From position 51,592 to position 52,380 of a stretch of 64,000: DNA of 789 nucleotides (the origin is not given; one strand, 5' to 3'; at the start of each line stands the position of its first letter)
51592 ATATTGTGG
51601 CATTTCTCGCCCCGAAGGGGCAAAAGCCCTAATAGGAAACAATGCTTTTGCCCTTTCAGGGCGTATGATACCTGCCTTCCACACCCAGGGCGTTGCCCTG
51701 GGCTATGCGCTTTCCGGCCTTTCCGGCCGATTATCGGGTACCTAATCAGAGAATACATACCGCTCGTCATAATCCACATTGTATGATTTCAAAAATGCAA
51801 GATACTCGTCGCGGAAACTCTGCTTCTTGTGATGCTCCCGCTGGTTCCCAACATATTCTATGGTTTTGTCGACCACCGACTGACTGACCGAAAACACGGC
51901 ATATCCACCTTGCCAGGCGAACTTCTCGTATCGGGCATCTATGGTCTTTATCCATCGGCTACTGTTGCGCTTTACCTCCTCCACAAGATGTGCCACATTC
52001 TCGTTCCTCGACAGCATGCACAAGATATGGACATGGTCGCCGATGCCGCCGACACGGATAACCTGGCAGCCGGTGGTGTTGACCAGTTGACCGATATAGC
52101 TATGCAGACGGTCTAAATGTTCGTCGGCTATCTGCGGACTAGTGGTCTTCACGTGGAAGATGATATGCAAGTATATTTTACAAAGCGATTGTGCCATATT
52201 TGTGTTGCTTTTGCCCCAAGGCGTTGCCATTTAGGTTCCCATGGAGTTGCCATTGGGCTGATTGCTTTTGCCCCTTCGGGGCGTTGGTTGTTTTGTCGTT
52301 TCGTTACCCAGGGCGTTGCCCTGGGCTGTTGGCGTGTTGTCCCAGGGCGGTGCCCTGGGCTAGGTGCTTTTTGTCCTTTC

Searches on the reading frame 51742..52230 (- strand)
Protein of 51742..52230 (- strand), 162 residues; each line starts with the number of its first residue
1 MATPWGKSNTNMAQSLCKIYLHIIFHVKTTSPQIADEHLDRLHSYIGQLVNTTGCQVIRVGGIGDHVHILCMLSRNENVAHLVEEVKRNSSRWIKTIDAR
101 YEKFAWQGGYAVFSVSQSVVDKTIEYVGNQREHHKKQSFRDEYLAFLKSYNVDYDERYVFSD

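Call 68: search_protein_families(library=pfam, proteins=[window:51742-52230:-], max_evalue=0.01)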
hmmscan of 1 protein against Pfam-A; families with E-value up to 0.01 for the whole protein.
window:51742-52230:- (162 aa): 1 family
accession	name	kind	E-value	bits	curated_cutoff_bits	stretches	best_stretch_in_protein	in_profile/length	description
PF01797.21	Y1_Tnp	-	1.5e-20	73.9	23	1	18-130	4-121/121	Transposase IS200 like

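Call 69: search_protein_families(library=ncbifam, proteins=[window:51742-52230:-], max_evalue=0.01)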
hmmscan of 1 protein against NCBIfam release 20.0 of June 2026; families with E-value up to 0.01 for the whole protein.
window:51742-52230:- (162 aa): 3 families
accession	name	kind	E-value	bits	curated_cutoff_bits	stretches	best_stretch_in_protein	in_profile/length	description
NF033573.1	transpos_IS200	equivalog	9.8e-14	51.7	55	1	14-127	6-124/126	IS200/IS605 family transposase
NF047646.1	REP_Tyr_transpos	equivalog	0.00047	20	80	1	42-115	34-114/146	REP-associated tyrosine transposase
NF001639.0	PRK00419.1-1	equivalog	0.0093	15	577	0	37-128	123-209/391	DNA primase small subunit PriS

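Call 72: find_homologous_proteins(query=window:51742-52230:-, max_evalue=1e-10)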
Query window:51742-52230:- (162 aa): 1656 proteins with E <= 1e-10 among 1661 candidates; the best 120 are listed.
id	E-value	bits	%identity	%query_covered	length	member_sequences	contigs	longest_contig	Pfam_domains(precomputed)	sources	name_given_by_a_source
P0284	3.7e-105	367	99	100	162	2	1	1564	PF01797.22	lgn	-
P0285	1.5e-104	365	98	100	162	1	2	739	PF01797.22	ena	-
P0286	4.0e-104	363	98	100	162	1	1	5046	PF01797.22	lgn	-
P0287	5.1e-97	340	100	93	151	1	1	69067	PF01797.22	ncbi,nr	ncbi:MAG: transposase [Bacteroidales bacterium]|nr:transposase [Bacteroidales bacterium]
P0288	7.4e-96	337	99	93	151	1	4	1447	PF01797.22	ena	-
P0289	2.7e-93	328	96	93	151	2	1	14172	PF01797.22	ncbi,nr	ncbi:MAG: transposase [Bacteroidales bacterium]|nr:transposase [Bacteroidales bacterium]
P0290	1.7e-91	322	93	93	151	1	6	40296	PF01797.22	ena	-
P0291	3.7e-91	321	93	93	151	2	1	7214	PF01797.22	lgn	-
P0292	9.0e-90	317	91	93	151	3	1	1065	PF01797.22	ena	-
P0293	3.5e-86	305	88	93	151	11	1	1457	PF01797.22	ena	-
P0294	5.2e-86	304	87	93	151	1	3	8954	PF01797.22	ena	-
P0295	1.3e-85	303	87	93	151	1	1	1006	PF01797.22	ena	-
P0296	1.9e-85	303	87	93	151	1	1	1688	PF01797.22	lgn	-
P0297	3.0e-85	302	88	93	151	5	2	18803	PF01797.22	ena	-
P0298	9.0e-85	300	86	93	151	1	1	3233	PF01797.22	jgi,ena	-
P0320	4.3e-79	282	81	93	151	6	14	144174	PF01797.22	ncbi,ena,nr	ncbi:MAG: transposase [Bacteroidales bacterium]|nr:transposase [Bacteroidales bacterium]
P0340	2.1e-76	273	77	93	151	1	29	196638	PF01797.22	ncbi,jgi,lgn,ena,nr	ncbi:MAG: transposase [Salinivirgaceae bacterium]|nr:transposase [Salinivirgaceae bacterium] MBR5167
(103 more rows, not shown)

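Call 73: find_encoding_contigs(protein=P0340, flank=2000, max_places=10)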
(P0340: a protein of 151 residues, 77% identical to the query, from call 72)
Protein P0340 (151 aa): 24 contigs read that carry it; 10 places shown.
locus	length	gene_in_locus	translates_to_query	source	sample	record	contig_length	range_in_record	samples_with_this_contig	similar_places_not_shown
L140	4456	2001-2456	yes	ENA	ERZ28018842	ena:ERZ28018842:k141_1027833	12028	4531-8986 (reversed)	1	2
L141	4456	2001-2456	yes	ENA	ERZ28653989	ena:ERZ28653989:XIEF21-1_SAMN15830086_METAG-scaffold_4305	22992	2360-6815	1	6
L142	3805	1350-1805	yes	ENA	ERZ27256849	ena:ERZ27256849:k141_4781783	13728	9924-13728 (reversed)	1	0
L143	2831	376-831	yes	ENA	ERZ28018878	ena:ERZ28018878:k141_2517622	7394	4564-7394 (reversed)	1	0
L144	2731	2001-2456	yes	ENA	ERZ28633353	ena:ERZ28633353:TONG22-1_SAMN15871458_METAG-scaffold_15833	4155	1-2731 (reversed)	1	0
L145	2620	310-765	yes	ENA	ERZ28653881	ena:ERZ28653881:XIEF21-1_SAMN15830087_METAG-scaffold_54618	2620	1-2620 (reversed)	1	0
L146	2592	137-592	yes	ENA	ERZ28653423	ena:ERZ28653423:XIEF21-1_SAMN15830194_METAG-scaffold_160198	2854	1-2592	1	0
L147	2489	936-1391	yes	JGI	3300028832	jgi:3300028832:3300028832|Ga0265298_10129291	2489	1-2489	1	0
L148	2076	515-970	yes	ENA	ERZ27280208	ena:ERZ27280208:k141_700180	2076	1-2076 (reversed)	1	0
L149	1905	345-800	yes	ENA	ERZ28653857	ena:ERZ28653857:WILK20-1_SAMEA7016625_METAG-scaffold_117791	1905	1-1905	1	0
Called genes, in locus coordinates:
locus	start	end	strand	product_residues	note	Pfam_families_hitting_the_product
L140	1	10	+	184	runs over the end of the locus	-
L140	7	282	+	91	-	PF26783:DUF8255 (faint)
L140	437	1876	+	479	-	PF19295:SufBD_N, PF01458:SUFBD_core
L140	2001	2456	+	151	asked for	PF01797:Y1_Tnp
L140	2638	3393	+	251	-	PF00005:ABC_tran, PF02463:SMC_N (faint)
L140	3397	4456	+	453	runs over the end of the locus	PF19295:SufBD_N, PF01458:SUFBD_core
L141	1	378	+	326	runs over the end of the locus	PF16125:DUF4837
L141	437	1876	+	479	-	PF19295:SufBD_N, PF01458:SUFBD_core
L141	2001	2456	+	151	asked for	PF01797:Y1_Tnp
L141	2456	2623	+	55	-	-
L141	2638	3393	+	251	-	PF00005:ABC_tran, PF02463:SMC_N (faint)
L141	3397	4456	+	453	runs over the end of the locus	PF19295:SufBD_N, PF01458:SUFBD_core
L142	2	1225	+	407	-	?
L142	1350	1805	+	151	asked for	PF01797:Y1_Tnp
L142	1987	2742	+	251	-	PF00005:ABC_tran, PF02463:SMC_N (faint)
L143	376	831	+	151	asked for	PF01797:Y1_Tnp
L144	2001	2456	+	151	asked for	PF01797:Y1_Tnp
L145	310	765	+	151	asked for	PF01797:Y1_Tnp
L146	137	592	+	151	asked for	PF01797:Y1_Tnp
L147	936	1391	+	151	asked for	PF01797:Y1_Tnp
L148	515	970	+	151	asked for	PF01797:Y1_Tnp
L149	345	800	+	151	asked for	PF01797:Y1_Tnp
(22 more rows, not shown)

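Call 74: find_encoding_contigs(protein=P0320, flank=2000, max_places=10)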
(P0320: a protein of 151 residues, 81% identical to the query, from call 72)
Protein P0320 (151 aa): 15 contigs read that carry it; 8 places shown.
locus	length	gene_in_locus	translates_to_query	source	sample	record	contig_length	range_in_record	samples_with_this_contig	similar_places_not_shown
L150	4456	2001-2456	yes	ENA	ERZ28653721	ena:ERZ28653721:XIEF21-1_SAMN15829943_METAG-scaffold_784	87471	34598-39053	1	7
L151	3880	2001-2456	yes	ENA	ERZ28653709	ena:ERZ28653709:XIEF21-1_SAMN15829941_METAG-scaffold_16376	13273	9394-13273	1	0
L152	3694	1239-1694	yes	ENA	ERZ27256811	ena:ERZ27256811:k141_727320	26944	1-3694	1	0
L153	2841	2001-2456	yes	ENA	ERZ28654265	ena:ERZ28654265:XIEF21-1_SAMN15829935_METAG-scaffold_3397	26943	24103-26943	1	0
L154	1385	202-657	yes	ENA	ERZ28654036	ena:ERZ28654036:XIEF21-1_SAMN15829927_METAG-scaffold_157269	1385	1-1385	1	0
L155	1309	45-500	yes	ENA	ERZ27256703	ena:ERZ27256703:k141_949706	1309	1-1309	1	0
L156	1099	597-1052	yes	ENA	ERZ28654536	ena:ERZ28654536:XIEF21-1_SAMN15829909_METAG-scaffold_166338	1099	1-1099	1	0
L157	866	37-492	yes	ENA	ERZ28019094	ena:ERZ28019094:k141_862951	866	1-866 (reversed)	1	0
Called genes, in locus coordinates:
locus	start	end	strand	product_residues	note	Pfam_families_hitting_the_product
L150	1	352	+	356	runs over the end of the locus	PF00483:NTP_transferase, PF12804:NTP_transf_3, PF22640:ManC_GMP_beta-helix (weak)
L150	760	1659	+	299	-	PF02899:Phage_int_SAM_1, PF00589:Phage_integrase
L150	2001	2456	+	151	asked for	PF01797:Y1_Tnp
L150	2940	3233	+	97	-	PF02482:Ribosomal_S30AE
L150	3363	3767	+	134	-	PF00581:Rhodanese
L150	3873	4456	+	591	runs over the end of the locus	PF16314:DUF4954, PF25084:LbH_EIF2B (weak), PF25087:GMPPB_C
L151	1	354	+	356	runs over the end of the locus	PF00483:NTP_transferase, PF12804:NTP_transf_3, PF22640:ManC_GMP_beta-helix (weak)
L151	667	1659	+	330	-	PF02899:Phage_int_SAM_1, PF00589:Phage_integrase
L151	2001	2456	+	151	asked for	PF01797:Y1_Tnp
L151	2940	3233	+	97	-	PF02482:Ribosomal_S30AE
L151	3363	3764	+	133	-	PF00581:Rhodanese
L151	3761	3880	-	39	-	?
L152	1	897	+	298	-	?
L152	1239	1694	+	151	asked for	PF01797:Y1_Tnp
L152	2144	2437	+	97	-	PF02482:Ribosomal_S30AE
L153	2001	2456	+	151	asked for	PF01797:Y1_Tnp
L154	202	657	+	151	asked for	PF01797:Y1_Tnp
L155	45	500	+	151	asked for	PF01797:Y1_Tnp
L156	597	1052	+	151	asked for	PF01797:Y1_Tnp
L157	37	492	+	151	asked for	PF01797:Y1_Tnp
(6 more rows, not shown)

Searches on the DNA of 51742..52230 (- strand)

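Call 75: search_with_rna_model(model_id=R1, sources=[L140, L141, L142, L143, L147, L150, L151, L152, L153, L154, L155, L156], max_evalue=1, filters=off)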
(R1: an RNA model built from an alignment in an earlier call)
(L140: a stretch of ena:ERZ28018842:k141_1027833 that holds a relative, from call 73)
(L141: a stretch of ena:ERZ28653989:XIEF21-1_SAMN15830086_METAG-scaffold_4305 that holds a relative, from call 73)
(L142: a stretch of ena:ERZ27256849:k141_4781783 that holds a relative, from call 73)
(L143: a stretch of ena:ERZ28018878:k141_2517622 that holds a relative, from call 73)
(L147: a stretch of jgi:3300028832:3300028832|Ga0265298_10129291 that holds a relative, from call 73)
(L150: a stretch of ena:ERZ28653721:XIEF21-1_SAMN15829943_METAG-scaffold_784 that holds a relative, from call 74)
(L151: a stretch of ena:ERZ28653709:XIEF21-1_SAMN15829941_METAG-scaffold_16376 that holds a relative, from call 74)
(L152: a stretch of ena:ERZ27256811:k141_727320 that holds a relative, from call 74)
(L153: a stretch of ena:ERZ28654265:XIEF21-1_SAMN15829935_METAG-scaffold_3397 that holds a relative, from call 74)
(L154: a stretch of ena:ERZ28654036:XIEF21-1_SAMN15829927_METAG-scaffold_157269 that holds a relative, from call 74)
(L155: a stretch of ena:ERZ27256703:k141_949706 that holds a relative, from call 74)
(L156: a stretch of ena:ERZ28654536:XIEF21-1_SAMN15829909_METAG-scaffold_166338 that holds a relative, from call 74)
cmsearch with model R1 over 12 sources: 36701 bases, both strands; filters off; matches with E-value up to 1: 0.
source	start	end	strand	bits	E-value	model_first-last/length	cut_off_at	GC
